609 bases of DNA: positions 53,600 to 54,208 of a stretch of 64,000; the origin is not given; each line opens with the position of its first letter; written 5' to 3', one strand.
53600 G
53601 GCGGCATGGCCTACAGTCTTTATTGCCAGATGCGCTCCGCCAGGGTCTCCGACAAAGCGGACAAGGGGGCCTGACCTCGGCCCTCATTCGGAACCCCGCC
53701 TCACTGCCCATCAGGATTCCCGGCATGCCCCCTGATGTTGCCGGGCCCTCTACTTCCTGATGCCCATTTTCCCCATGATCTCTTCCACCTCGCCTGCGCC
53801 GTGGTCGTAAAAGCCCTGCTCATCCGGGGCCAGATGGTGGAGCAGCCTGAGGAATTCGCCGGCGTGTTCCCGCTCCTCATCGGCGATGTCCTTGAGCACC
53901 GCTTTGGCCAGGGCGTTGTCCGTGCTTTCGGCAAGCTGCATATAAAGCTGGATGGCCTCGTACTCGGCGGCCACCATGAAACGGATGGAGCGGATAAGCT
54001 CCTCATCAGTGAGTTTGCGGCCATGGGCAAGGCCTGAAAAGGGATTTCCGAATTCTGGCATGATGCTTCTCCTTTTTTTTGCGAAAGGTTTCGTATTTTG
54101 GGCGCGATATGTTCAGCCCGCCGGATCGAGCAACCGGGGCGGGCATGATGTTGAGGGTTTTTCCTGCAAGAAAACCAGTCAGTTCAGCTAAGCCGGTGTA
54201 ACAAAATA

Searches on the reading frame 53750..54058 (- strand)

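Call 30: search_protein_families(library=ncbifam, proteins=[window:53750-54058:-], max_evalue=0.001)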
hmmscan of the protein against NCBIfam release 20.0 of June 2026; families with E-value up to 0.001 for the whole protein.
window:53750-54058:- (102 aa): 3 families
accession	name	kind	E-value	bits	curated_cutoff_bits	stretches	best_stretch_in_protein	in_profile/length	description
NF058679.1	EncB_fam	subfamily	2.3e-28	98.6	90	1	1-100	2-100/117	encapsulin nanocompartment ferritin-likeEncB family encapsulin nanocompartment ferritin-like cargo protein cargo protein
TIGR04535.1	ferrit_encaps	subfamily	4.4e-23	81.4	125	1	3-98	1-94/114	encapsulin-associated ferritin-like protein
NF058678.1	EncB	exception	0.0002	21.6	210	1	18-77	8-67/160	encapsulin nanocompartment ferritin-like cargo protein EncB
